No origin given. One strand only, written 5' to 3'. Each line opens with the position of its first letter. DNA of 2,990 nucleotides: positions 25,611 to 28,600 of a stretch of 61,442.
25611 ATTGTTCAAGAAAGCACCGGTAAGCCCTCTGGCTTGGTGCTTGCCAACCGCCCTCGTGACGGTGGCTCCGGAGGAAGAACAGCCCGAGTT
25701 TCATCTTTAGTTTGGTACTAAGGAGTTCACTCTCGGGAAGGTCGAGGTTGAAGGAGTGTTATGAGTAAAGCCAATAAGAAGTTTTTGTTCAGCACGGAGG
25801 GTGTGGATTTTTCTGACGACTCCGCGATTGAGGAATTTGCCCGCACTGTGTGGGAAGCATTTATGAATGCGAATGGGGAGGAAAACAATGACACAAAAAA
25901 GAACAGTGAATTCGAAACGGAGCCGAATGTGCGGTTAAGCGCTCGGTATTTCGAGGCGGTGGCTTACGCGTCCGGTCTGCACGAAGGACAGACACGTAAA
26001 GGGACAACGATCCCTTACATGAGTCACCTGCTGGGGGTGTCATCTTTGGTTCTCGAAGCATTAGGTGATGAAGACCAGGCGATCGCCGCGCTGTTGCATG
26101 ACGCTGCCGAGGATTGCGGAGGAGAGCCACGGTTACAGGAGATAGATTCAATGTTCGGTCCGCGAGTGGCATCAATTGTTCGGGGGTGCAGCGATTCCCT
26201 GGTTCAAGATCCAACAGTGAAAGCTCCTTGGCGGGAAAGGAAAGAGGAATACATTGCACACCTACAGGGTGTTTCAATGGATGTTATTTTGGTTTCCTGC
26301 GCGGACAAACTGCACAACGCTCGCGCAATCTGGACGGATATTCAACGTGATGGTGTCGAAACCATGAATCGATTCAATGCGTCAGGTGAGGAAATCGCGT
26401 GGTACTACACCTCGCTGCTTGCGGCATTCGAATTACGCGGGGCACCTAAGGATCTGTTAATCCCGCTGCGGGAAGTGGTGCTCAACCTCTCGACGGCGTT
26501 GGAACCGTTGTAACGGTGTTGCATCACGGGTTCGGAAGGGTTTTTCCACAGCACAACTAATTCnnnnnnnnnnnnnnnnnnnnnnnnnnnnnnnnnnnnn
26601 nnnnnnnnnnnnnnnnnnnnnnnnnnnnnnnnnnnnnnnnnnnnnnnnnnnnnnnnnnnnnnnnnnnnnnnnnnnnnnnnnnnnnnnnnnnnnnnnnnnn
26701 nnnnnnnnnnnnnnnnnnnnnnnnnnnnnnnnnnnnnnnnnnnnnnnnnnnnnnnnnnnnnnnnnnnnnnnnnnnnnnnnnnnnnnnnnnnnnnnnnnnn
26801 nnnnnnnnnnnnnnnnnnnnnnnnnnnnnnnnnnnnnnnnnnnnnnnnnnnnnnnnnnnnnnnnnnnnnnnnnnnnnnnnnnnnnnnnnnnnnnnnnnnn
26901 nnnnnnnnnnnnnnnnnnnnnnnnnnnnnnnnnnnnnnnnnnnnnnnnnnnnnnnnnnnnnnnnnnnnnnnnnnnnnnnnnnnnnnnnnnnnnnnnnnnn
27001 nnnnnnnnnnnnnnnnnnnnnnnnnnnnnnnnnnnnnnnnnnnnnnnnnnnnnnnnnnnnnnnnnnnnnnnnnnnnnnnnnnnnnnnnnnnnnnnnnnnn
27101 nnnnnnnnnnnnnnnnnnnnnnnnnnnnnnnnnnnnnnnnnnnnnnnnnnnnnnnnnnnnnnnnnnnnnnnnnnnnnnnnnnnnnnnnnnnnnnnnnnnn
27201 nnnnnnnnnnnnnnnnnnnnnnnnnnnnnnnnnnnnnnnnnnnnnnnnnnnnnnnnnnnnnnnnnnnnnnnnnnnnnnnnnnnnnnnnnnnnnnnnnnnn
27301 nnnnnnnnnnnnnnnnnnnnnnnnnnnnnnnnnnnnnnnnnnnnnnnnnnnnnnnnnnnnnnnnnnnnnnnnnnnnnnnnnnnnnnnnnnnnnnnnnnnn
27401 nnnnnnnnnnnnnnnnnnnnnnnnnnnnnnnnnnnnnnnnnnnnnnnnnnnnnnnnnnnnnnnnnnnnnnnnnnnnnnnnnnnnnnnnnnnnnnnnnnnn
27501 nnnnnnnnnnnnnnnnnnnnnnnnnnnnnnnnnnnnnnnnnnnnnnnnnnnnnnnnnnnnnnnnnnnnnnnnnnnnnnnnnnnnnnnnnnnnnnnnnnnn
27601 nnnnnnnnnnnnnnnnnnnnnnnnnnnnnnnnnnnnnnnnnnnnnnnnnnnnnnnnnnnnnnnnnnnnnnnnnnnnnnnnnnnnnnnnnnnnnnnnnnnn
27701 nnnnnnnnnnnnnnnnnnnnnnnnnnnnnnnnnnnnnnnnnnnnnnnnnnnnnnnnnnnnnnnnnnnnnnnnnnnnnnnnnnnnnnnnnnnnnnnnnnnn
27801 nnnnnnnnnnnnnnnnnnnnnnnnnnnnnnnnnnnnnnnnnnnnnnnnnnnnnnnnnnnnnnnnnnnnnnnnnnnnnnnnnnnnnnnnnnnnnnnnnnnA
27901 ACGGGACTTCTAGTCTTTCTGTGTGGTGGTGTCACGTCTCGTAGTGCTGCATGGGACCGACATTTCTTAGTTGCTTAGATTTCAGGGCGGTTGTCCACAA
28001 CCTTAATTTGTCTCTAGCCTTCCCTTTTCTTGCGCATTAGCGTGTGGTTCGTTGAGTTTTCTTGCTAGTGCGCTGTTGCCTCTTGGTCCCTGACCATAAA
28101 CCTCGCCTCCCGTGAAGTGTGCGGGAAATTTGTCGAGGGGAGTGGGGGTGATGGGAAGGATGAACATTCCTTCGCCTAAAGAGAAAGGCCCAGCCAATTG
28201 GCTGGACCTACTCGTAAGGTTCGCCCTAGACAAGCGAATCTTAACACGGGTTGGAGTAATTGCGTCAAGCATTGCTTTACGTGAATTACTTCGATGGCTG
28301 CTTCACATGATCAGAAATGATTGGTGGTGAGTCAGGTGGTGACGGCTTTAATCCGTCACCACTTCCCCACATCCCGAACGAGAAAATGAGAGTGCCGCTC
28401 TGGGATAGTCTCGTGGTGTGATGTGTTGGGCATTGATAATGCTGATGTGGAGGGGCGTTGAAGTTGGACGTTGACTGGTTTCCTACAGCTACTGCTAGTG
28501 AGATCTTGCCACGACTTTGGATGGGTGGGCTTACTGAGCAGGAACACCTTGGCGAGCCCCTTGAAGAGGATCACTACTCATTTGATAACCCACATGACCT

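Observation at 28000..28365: Third, diverged copy of the small-ORF/antisense module: hairpin sequence replaced but palindrome, T-run and antisense -10 all preserved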

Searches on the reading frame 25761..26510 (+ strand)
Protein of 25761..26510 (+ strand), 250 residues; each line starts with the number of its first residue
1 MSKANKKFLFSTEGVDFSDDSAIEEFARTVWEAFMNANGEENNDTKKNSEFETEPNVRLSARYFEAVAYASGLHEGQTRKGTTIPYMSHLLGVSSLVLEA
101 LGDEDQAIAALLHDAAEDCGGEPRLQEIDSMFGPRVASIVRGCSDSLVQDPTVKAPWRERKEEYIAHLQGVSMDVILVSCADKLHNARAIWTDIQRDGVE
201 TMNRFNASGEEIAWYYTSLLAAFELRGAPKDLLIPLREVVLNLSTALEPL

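Call 75: search_protein_families(library=pfam, proteins=[window:25761-26510:+], max_evalue=0.01)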
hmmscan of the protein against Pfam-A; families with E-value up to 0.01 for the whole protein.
window:25761-26510:+ (250 aa): 1 family
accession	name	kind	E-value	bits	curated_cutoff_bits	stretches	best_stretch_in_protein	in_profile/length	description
PF13328.12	HD_4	-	1.5e-23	83.7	27.2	1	66-190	1-127/156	HD domain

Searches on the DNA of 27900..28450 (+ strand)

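Call 67: search_rna_families(source=window, start=27900, end=28450, threshold=evalue, max_evalue=10)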
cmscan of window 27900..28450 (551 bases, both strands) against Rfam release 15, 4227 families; matches with E-value up to 10: 5.
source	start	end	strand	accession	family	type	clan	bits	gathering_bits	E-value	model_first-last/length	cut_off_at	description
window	28185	28259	+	RF02527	SSRC38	Gene; sRNA;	-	17.4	80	1.3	1-166/166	no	Streptococcus sRNA SSRC38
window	28075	28170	+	RF00829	mir-149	Gene; miRNA;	-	16.2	79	8.4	1-86/86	no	mir-149 microRNA precursor family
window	28063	28126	+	RF01553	TB9Cs1H3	Gene; snRNA; snoRNA; HACA-box;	-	15.5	35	1.5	1-65/65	no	Trypanosomatid snoRNA TB9Cs1H3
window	28181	28213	-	RF02604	BASRCI153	Gene; sRNA;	-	13.3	137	0.97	164-195/214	no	Brucella sRNA CI153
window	28123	28169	+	RF02207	WT1-AS_5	Gene; lncRNA;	-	11.3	80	4.2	1-79/79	no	WT1 antisense RNA conserved region 5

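Call 99: search_dna_similar(query=window:28038-28365:+, collection=phages, mode=distant, max_evalue=0.001)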
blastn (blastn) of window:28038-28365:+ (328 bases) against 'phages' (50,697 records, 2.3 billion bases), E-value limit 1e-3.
No match.

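Call 100: search_dna_similar(query=window:28038-28365:+, collection=plasmids, mode=distant, max_evalue=0.001)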
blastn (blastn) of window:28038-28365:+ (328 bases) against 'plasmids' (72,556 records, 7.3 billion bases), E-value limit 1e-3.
No match.
